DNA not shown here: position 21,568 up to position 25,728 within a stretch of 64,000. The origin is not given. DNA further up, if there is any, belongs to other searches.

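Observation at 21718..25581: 18-heme giant cytochrome created by an in-frame tandem duplication of about 1.9 kb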

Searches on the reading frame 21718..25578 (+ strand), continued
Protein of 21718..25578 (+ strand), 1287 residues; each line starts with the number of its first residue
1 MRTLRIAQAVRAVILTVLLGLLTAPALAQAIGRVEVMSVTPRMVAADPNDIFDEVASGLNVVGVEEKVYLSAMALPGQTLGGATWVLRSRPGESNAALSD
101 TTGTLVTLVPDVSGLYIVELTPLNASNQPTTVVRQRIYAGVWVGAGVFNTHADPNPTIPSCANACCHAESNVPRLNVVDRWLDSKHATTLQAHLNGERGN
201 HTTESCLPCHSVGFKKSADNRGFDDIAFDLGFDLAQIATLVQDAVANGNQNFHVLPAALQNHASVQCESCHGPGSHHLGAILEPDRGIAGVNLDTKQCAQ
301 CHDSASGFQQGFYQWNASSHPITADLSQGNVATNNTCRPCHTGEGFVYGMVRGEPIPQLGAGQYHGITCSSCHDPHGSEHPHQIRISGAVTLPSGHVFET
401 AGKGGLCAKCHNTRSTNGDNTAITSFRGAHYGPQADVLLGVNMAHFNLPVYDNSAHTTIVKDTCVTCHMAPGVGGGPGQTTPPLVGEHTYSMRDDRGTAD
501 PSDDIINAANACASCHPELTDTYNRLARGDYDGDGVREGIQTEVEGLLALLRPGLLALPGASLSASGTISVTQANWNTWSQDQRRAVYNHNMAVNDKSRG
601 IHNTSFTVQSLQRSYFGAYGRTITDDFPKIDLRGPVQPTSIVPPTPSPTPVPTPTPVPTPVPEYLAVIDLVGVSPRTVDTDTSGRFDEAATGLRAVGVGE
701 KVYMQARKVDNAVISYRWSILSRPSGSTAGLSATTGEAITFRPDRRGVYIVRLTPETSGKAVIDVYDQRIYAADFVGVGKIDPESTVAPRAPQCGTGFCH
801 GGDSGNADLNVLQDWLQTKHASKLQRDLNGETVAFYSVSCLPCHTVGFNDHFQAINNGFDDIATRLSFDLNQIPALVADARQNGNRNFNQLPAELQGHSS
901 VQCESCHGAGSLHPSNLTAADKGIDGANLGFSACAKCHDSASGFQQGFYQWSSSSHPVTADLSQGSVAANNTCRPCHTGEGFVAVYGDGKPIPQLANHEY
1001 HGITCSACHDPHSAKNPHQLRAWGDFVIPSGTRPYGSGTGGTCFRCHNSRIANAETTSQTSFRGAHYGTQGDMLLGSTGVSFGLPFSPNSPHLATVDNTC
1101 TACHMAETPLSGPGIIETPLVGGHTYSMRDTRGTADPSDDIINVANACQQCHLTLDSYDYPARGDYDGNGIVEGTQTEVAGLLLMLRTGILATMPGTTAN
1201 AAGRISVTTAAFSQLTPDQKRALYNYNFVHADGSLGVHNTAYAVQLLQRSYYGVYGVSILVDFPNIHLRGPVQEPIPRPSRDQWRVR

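Call 9: find_homologous_proteins(query=window:21718-25578:+, max_evalue=0.00001)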
Query window:21718-25578:+ (1287 aa): 127 proteins with E <= 0.00001 among 8000 candidates; the best 120 are listed.
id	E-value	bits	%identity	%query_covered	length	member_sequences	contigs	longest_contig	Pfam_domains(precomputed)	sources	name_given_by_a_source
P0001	0.0e+0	2293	76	99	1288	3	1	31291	PF09699.16,PF14537.12,PF13435.12,PF14522.12,PF22113.2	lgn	-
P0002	0.0e+0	1932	50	97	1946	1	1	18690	PF14537.12,PF22352.3,PF13435.12,PF14522.12,PF22113.2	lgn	-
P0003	0.0e+0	1923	65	99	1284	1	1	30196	PF09699.16,PF14537.12,PF13435.12,PF14522.12,PF22113.2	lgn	-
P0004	0.0e+0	1827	64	97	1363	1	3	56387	PF09699.16,PF14537.12,PF22352.3,PF14522.12,PF22113.2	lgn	-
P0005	0.0e+0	1792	62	99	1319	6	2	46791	PF09699.16,PF14522.12,PF22113.2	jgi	jgi:hypothetical protein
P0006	0.0e+0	1772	61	98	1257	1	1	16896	PF09699.16,PF22352.3,PF14522.12,PF22113.2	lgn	-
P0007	0.0e+0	1727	60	99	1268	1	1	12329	PF09699.16,PF14537.12,PF14522.12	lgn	-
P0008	0.0e+0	1720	59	99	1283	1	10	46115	PF09699.16,PF14537.12,PF13435.12,PF14522.12,PF22113.2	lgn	-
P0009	0.0e+0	1679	59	99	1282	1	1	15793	PF09699.16,PF14537.12,PF14522.12,PF22113.2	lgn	-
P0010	0.0e+0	1645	58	99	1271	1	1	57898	PF09699.16,PF14522.12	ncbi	-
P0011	0.0e+0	1494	56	97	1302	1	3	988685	PF09699.16,PF14537.12,PF22352.3,PF13435.12,PF14522.12,PF22113.2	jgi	-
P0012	0.0e+0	1427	52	98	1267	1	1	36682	PF09699.16,PF14537.12,PF14522.12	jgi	-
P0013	0.0e+0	1395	50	100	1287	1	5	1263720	PF09699.16,PF14537.12,PF14522.12,PF22113.2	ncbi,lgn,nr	ncbi:hypothetical protein KQI84_02635 [bacterium]|nr:hypothetical protein [bacterium]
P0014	0.0e+0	1293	48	98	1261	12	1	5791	PF09699.16,PF14537.12,PF13435.12,PF14522.12,PF22113.2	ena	-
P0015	0.0e+0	1086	47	80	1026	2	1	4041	PF09699.16,PF14537.12,PF13435.12,PF14522.12,PF22113.2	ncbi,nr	ncbi:hypothetical protein HQ520_13390, partial [bacterium]|nr:hypothetical protein [bacterium]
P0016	0.0e+0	1080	48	54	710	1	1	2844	PF09699.16,PF14522.12,PF22113.2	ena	-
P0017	3.6e-288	977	53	64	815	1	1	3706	PF14522.12,PF22113.2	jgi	jgi:hypothetical protein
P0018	4.6e-265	901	51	61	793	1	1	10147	PF09699.16,PF14537.12,PF14522.12,PF22113.2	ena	-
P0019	3.3e-222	759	56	48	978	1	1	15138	PF09699.16,PF14537.12,PF13435.12,PF14522.12,PF22113.2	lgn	-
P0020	8.9e-221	754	34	98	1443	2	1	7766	PF09699.16,PF14537.12,PF22352.3,PF14522.12,PF18911.7,PF22113.2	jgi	jgi:PKD repeat protein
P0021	9.1e-218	744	33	97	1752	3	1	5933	PF09699.16,PF14537.12,PF07610.18,PF22067.3,PF24507.2,PF22544.3,PF14522.12,PF22073.3,PF13435.12,PF15780.12,PF24770.2,PF07705.18,PF12371.15,PF22113.2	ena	-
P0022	2.4e-189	650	54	32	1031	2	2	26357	PF09699.16,PF14537.12,PF13435.12,PF09459.17,PF14522.12,PF22113.2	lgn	-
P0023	8.6e-183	628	48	50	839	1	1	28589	PF09699.16,PF13435.12,PF14522.12,PF22113.2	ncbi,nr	ncbi:MAG: multiheme c-type cytochrome [Candidatus Sumerlaeota bacterium]|nr:multiheme c-type cytochr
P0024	5.9e-160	552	34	96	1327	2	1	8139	PF14537.12,PF22352.3,PF00801.27,PF13435.12,PF02085.22,PF14522.12,PF18911.7,PF22113.2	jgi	jgi:PKD repeat protein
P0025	4.7e-145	503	43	48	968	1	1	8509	PF14537.12,PF14522.12,PF22113.2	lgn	-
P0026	7.2e-125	436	34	47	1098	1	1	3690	PF09699.16,PF14537.12,PF18962.8,PF14522.12,PF22113.2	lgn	-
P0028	4.3e-91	324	34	43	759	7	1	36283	PF09699.16,PF14537.12,PF14522.12,PF22113.2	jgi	-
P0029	1.6e-83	299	37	45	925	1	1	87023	PF18962.8,PF13860.13,PF14522.12,PF22113.2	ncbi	-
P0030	4.7e-83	298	38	45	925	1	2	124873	PF14537.12,PF18962.8,PF14522.12,PF22113.2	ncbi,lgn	-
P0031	1.5e-82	296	35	44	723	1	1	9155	PF09699.16,PF13435.12,PF14522.12,PF22113.2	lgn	-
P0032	2.9e-82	295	36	46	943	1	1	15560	PF14537.12,PF13435.12,PF18962.8,PF13860.13,PF14522.12,PF22113.2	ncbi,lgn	-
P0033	7.6e-81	290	36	47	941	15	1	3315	PF09699.16,PF14537.12,PF13435.12,PF18962.8,PF13860.13,PF14522.12,PF22113.2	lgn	-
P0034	6.0e-80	287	35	45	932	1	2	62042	PF14537.12,PF13435.12,PF13860.13,PF14522.12,PF22113.2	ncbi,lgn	-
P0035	8.8e-79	283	35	45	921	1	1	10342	PF09699.16,PF14537.12,PF13435.12,PF13860.13,PF14522.12,PF22113.2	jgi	jgi:hypothetical protein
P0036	6.7e-78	281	36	44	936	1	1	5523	PF14537.12,PF13435.12,PF18962.8,PF13860.13,PF14522.12,PF22113.2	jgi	jgi:hypothetical protein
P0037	2.7e-77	279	35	45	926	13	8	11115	PF14537.12,PF13435.12,PF18962.8,PF13860.13,PF14522.12,PF22113.2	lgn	-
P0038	6.3e-76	274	36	45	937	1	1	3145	PF14537.12,PF13435.12,PF13585.13,PF18962.8,PF13860.13,PF00041.28,PF14522.12,PF22113.2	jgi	jgi:hypothetical protein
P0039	7.1e-76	274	35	45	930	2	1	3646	PF14537.12,PF18962.8,PF13860.13,PF14522.12,PF22113.2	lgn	-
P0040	2.0e-75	272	35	45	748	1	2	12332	PF09699.16,PF14537.12,PF13435.12,PF14522.12,PF22113.2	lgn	-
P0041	2.8e-75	272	35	45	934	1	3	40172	PF14537.12,PF18962.8,PF13860.13,PF02335.21,PF14522.12,PF22113.2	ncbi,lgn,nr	ncbi:MAG: T9SS type A sorting domain-containing protein [candidate division KSB1 bacterium]|nr:T9SS 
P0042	3.3e-75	272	33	50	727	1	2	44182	PF09699.16,PF14522.12,PF22113.2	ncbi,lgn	-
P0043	4.8e-75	271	33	48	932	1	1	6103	PF14537.12,PF13435.12,PF18962.8,PF14522.12,PF22113.2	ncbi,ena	ncbi:MAG TPA: T9SS type A sorting domain-containing protein [bacterium]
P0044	1.2e-74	270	34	44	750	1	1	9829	PF09699.16,PF14537.12,PF13435.12,PF18884.6,PF14522.12,PF22113.2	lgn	-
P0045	1.4e-74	269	33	46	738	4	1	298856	PF14522.12,PF22113.2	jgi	jgi:hypothetical protein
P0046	2.0e-74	269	34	44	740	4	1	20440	PF09699.16,PF18884.6,PF14522.12,PF22113.2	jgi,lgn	jgi:hypothetical protein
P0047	2.6e-73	265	33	51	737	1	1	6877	PF14522.12,PF22113.2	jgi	jgi:hypothetical protein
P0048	6.8e-73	264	32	46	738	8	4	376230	PF14522.12,PF22113.2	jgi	jgi:hypothetical protein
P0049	1.1e-72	263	33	46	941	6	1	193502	PF14537.12,PF13435.12,PF13860.13,PF14522.12,PF22113.2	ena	-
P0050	1.0e-71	260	33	51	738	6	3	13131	PF14537.12,PF14522.12,PF22113.2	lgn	-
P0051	1.2e-71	260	33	48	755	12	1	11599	PF09699.16,PF14537.12,PF14522.12,PF22113.2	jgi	jgi:hypothetical protein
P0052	1.6e-71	259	35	44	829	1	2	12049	PF09699.16,PF14522.12,PF22113.2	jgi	jgi:hypothetical protein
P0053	2.4e-71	259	31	48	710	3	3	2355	PF09699.16,PF14522.12,PF22113.2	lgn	-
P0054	2.5e-71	259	34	46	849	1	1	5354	PF14537.12,PF14522.12,PF22113.2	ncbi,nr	ncbi:hypothetical protein MJD09_24800, partial [bacterium]|nr:hypothetical protein [bacterium]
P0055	1.0e-70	257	33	46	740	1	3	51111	PF09699.16,PF14537.12,PF14522.12,PF22113.2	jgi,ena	jgi:hypothetical protein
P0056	1.0e-70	257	30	44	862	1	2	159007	PF09699.16,PF14537.12,PF22352.3,PF13435.12,PF02085.22,PF14522.12,PF22113.2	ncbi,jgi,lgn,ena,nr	ncbi:MAG TPA: hypothetical protein VL486_00685 [Verrucomicrobiae bacterium]|nr:hypothetical protein 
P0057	4.1e-70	255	33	44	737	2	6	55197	PF14537.12,PF13435.12,PF13860.13,PF14522.12,PF22113.2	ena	-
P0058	5.3e-70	254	32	47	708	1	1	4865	PF14537.12,PF13435.12,PF13585.13,PF18962.8,PF13860.13,PF02335.21,PF14522.12,PF22113.2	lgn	-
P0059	6.6e-70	254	33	48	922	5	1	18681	PF13435.12,PF25833.1,PF13860.13,PF14522.12,PF22113.2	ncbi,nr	ncbi:T9SS type A sorting domain-containing protein [candidate division KSB1 bacterium]|nr:T9SS type 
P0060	1.4e-68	250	30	45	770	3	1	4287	PF14537.12,PF18884.6,PF14522.12,PF22113.2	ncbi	ncbi:MAG: multiheme c-type cytochrome [bacterium]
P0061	1.6e-68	249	33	45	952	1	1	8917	PF14537.12,PF13435.12,PF13585.13,PF13860.13,PF14522.12,PF22113.2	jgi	jgi:hypothetical protein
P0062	1.9e-68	249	30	51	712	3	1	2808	PF14537.12,PF13435.12,PF18962.8,PF13860.13,PF14522.12,PF22113.2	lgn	-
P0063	3.5e-68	248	34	46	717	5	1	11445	PF09699.16,PF14537.12,PF13435.12,PF13585.13,PF13860.13,PF02085.22,PF14522.12,PF22113.2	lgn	-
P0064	3.2e-67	245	33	44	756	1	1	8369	PF09699.16,PF14537.12,PF13435.12,PF13442.12,PF14522.12,PF22113.2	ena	-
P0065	4.9e-67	245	32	46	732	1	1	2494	PF09699.16,PF18884.6,PF14522.12,PF22113.2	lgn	-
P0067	8.4e-67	244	32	43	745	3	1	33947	PF18884.6,PF14522.12,PF22113.2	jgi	-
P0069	2.4e-65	239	35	45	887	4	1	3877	PF09699.16,PF14537.12,PF18962.8,PF14522.12,PF22113.2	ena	-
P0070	1.1e-64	237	33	46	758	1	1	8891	PF14522.12,PF22113.2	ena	-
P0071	5.9e-64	234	31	47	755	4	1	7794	PF13435.12,PF02335.21,PF14522.12,PF22113.2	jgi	-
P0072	7.4e-64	234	33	45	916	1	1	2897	PF18962.8,PF02335.21,PF14522.12,PF22113.2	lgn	-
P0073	1.3e-63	233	32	45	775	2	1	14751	PF13435.12,PF18962.8,PF13860.13,PF14522.12,PF22113.2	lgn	-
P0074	2.6e-62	229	29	50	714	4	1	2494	PF09699.16,PF14537.12,PF18962.8,PF13860.13,PF02335.21,PF14522.12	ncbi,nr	ncbi:MAG TPA: ammonia-forming cytochrome c nitrite reductase subunit c552 [Ignavibacteria bacterium]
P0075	4.3e-62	228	31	44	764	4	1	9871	PF09699.16,PF14522.12,PF22113.2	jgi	-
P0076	4.3e-62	228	28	54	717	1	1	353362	PF09699.16,PF14537.12,PF13585.13,PF18962.8,PF13860.13,PF02335.21,PF14522.12,PF22113.2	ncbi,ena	-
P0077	9.8e-61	224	33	46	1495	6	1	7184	PF09699.16,PF14537.12,PF13435.12,PF14522.12,PF22113.2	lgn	-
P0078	2.2e-60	222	31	45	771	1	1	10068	PF03892.20,PF14522.12,PF22113.2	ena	-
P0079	8.2e-60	221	32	46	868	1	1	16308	PF14537.12,PF18962.8,PF14522.12,PF22113.2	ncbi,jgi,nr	ncbi:MAG: T9SS type A sorting domain-containing protein [Calditrichaeota bacterium]|nr:T9SS type A s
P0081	4.5e-59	218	30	44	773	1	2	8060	PF09699.16,PF14522.12,PF22113.2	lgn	-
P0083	2.3e-58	216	30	47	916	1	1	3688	PF14537.12,PF18962.8,PF14522.12,PF22113.2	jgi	jgi:hypothetical protein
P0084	1.1e-55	207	30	45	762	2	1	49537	PF09699.16,PF14537.12,PF14522.12,PF22113.2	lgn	-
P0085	1.5e-54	203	31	46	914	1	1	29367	PF18962.8,PF14522.12,PF22113.2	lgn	-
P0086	1.2e-53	200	30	47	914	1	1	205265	PF18962.8,PF14522.12,PF22113.2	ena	-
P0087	2.3e-53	199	33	45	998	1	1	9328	PF07495.20,PF21027.4,PF09699.16,PF14537.12,PF22352.3,PF13435.12,PF17963.8,PF14522.12,PF18911.7,PF22113.2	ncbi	-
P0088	3.1e-53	199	30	39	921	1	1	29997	PF09699.16,PF14537.12,PF22352.3,PF14522.12,PF22113.2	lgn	-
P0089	8.4e-53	197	31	44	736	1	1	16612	PF13715.13,PF13620.13,PF14522.12,PF22113.2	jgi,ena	-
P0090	4.1e-52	195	34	41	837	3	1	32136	PF09699.16,PF14537.12,PF22352.3,PF13435.12,PF03264.20,PF14522.12,PF22113.2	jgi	jgi:hypothetical protein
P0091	3.8e-51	192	30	46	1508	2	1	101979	PF09699.16,PF14537.12,PF22352.3,PF13435.12,PF14522.12,PF22113.2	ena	-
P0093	1.8e-50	190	33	45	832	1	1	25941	PF09699.16,PF14537.12,PF13435.12,PF14522.12,PF22113.2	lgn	-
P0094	1.8e-50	190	33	45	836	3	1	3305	PF09699.16,PF14537.12,PF22352.3,PF13435.12,PF14522.12,PF22113.2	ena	-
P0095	1.9e-50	190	32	45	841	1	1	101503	PF09699.16,PF14537.12,PF22352.3,PF13435.12,PF02085.22,PF14522.12,PF22113.2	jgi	jgi:hypothetical protein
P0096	3.4e-50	189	30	45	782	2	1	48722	PF09699.16,PF14537.12,PF22352.3,PF13435.12,PF14522.12,PF22113.2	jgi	jgi:hypothetical protein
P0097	5.5e-50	188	32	45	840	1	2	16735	PF09699.16,PF14537.12,PF22352.3,PF13435.12,PF02085.22,PF14522.12,PF22113.2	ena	-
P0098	2.5e-47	179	31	44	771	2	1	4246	PF09699.16,PF14537.12,PF22352.3,PF02085.22,PF14522.12,PF22113.2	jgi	jgi:hypothetical protein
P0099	1.3e-46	177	30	45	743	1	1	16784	PF09699.16,PF13715.13,PF13435.12,PF13620.13,PF02085.22,PF14522.12,PF22113.2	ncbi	-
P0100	3.6e-46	175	31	44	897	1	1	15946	PF22352.3,PF13435.12,PF13442.12,PF14522.12,PF22113.2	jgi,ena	-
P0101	4.5e-45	172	32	47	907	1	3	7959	PF09699.16,PF13435.12,PF13860.13,PF14522.12,PF22113.2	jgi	jgi:predicted CXXCH cytochrome family protein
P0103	2.2e-43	166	32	45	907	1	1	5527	PF09699.16,PF13435.12,PF13860.13,PF14522.12,PF22113.2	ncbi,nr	ncbi:MAG: T9SS type A sorting domain-containing protein [Ignavibacteriae bacterium]|nr:T9SS type A s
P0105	3.1e-42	162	31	44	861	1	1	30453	PF14537.12,PF14522.12,PF22113.2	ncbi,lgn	-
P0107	2.5e-36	143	29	39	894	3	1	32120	PF02412.24,PF14537.12,PF13620.13,PF13442.12,PF14522.12,PF22113.2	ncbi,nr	ncbi:MAG TPA: carboxypeptidase regulatory-like domain-containing protein [Phycisphaerae bacterium]|n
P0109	3.3e-34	136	31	30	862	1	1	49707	PF22352.3,PF13435.12,PF13620.13,PF14522.12,PF22113.2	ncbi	-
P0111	8.2e-34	134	29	45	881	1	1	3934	PF09699.16,PF14537.12,PF22352.3,PF14522.12,PF22113.2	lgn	-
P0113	1.1e-29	121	28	43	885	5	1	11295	PF22352.3,PF13620.13,PF14522.12,PF22113.2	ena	-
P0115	2.3e-29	120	28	33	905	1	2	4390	PF09699.16,PF13620.13,PF14522.12,PF22113.2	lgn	-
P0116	8.9e-26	108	27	44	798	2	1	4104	PF09699.16,PF14537.12,PF14522.12,PF22113.2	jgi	jgi:hypothetical protein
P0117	1.2e-24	104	30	37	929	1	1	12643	PF09699.16,PF13620.13,PF14522.12,PF22113.2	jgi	-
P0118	2.1e-21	93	27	32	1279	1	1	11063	PF09699.16,PF13620.13,PF14522.12,PF22113.2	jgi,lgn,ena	-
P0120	3.7e-20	89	27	35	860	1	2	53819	PF13715.13,PF22352.3,PF13620.13,PF14522.12,PF22113.2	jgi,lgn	-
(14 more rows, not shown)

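Call 34: find_related_loci(query=window:21718-25578:+, collection=genome_contigs, flank=10000)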
Query window:21718-25578:+ (1287 aa) in genome_contigs; peptide patterns used: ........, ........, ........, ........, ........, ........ (x = any residue, [..] = any of these).
20 stretches matched a pattern; 5 encode a relative of the query (tblastn E <= 1e-3); 5 distinct loci.
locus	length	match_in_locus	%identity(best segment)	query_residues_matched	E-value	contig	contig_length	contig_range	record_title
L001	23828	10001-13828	76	11-1286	0e+0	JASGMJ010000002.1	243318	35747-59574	MAG: Candidatus Sumerlaeota bacterium isolate DJKA124_ANT21_bin.23 scaffold_1, whole genome shotgun sequence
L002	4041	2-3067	47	18-1284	0e+0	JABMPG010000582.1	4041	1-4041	MAG: bacterium isolate bin.579 k141_4962077, whole genome shotgun sequence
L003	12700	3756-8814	55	34-1274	0e+0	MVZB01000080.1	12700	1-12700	MAG: candidate division BRC1 bacterium ADurb.BinA292 BWZ08_contig000080, whole genome shotgun sequence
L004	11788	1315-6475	55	31-1272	0e+0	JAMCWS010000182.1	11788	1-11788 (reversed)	MAG: bacterium isolate FK_Sedi_B_Bin.51 NODE_21992_length_11788_cov_1.47835, whole genome shotgun sequence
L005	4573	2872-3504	26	314-1108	5e-12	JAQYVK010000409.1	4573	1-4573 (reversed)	MAG: Desulfatiglandales bacterium isolate SG_15_bin78 SG_15_bin.78.orig_15_c_000000551170, whole genome shotgun sequence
